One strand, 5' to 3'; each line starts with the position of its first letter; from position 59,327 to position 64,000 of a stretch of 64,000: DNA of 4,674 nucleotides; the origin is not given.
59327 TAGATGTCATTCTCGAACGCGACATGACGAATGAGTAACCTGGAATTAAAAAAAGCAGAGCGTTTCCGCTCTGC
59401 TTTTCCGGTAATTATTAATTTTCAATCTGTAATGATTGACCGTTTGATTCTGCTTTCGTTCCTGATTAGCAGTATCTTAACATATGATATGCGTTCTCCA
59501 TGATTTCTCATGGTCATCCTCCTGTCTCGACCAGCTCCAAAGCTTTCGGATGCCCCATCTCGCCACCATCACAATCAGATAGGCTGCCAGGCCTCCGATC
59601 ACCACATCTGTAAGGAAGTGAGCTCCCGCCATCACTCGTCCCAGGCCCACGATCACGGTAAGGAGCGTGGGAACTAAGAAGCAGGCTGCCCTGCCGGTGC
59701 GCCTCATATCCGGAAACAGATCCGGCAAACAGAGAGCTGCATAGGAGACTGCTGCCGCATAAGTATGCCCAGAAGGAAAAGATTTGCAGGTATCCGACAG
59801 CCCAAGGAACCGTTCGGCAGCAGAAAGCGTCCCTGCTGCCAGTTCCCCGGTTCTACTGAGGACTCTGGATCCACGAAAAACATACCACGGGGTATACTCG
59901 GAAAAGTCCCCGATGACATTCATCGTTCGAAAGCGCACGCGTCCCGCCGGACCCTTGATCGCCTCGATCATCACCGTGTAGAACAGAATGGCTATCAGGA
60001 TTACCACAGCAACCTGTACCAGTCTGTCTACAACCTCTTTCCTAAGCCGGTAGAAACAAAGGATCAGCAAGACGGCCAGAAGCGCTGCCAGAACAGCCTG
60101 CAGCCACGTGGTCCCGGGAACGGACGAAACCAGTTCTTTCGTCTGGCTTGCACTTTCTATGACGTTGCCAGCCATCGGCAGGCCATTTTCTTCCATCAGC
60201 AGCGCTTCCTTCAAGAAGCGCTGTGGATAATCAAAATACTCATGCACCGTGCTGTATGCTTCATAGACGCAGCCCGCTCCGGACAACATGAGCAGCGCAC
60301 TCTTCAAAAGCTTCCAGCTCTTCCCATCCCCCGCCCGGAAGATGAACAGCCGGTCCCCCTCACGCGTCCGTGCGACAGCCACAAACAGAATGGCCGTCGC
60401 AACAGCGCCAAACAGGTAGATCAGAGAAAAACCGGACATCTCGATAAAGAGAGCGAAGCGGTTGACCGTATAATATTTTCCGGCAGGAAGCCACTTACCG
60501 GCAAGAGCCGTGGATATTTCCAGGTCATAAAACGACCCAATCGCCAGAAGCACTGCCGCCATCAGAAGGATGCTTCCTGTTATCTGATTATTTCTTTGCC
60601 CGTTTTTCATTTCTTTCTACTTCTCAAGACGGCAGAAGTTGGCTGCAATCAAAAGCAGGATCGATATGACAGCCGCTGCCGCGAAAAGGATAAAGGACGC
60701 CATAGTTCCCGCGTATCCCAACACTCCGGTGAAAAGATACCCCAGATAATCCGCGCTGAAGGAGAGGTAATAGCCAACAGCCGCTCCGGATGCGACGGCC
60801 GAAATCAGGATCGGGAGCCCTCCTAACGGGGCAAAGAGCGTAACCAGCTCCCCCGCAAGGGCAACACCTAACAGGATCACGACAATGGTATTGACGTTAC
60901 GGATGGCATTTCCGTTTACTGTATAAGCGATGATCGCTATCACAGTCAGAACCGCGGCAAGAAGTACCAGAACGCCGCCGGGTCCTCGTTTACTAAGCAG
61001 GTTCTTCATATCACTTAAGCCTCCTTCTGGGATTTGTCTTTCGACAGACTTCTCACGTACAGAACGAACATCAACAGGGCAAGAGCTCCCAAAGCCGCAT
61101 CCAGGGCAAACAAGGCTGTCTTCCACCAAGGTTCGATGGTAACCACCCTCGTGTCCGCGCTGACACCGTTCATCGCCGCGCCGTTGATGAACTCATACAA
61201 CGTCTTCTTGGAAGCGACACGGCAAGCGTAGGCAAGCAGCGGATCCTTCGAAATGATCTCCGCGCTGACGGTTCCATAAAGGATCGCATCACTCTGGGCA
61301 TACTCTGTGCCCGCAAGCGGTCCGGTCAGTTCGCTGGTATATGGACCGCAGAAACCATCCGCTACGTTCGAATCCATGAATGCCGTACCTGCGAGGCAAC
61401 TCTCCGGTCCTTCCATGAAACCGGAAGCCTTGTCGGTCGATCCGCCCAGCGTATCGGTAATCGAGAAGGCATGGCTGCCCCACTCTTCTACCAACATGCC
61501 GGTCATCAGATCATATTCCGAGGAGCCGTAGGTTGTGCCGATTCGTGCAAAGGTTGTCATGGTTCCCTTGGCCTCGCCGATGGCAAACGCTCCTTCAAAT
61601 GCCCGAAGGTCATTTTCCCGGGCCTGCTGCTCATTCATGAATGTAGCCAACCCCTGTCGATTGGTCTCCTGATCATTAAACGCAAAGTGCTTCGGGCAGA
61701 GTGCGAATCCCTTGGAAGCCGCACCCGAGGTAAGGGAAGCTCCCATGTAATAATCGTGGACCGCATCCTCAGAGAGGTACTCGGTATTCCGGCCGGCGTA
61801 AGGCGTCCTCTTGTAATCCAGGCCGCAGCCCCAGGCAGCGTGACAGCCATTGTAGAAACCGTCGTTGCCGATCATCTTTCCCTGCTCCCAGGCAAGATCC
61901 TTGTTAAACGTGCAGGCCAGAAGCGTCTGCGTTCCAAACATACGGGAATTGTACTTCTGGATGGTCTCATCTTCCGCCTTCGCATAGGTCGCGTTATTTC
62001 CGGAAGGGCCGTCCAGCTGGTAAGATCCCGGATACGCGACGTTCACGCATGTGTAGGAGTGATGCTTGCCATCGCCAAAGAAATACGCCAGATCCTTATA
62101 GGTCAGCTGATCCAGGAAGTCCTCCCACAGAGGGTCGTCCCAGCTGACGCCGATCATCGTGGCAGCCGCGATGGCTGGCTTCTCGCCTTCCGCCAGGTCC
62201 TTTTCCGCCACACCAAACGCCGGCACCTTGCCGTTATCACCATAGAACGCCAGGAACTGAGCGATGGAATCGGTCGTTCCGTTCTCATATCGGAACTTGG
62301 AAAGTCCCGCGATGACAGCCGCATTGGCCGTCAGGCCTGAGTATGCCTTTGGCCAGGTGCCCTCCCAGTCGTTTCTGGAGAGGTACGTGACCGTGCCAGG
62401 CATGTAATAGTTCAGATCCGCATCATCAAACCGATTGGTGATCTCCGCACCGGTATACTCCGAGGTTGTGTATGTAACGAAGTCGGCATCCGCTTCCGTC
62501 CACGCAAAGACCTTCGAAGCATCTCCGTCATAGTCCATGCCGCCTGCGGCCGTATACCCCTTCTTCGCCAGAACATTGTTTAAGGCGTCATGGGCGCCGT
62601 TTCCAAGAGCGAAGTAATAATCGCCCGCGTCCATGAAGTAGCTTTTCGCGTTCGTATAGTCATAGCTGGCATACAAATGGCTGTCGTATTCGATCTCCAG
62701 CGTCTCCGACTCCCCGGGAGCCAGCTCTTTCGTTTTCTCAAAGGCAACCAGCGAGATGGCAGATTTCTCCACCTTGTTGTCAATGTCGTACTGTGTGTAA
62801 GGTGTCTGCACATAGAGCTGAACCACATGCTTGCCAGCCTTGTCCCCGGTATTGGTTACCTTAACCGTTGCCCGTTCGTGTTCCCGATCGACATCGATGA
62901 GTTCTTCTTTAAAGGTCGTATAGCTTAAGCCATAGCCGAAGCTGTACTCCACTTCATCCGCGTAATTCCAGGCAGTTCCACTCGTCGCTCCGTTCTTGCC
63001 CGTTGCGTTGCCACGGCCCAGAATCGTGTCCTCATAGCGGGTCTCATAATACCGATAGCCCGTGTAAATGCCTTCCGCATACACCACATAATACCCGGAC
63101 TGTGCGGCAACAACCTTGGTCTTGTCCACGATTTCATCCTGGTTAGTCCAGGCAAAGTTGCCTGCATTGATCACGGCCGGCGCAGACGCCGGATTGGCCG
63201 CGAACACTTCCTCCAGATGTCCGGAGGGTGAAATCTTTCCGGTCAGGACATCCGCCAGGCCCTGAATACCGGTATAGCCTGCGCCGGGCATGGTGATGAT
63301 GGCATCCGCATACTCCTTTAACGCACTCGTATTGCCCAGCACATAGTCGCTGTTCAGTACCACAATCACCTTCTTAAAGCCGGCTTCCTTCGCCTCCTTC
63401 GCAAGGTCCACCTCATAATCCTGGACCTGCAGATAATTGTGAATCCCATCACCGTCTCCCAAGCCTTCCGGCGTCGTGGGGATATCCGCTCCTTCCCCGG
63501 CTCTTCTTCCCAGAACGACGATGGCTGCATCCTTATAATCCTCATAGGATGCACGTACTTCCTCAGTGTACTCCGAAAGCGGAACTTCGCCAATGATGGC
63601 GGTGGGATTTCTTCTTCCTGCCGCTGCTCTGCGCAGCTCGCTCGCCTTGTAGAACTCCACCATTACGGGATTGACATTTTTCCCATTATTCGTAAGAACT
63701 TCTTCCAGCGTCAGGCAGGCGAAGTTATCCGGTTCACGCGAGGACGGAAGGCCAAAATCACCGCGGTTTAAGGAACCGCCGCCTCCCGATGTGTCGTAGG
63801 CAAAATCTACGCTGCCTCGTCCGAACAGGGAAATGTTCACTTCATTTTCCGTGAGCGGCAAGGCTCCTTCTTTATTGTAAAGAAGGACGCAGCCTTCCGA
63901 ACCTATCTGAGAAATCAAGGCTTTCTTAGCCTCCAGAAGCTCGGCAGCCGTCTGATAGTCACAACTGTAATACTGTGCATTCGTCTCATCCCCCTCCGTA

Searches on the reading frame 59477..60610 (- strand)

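Call 62: search_protein_families(library=pfam, proteins=[window:59477-60610:-], max_evalue=0.001)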
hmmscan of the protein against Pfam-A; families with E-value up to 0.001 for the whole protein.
window:59477-60610:- (377 aa): 1 family
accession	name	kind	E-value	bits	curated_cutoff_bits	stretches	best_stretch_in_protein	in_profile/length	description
PF01569.27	PAP2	-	1.1e-14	54.7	27.2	1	275-354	48-125/130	PAP2 superfamily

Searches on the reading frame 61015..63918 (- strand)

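Call 62: search_protein_families(library=pfam, proteins=[window:61015-63918:-], max_evalue=0.001)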
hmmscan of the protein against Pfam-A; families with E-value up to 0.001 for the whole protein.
window:61015-63918:- (967 aa): 3 families
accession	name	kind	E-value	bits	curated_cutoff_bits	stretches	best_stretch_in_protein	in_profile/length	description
PF01915.27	Glyco_hydro_3_C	-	1.1e-20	74.9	31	1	11-288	2-200/200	Glycosyl hydrolase family 3 C-terminal domain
PF14310.12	Fn3-like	-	1.2e-09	38.6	25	1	364-440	1-69/71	Fibronectin type III-like domain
PF00933.27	Glyco_hydro_3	-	1.8e-06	28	27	1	660-832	84-263/316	Glycosyl hydrolase family 3 N terminal domain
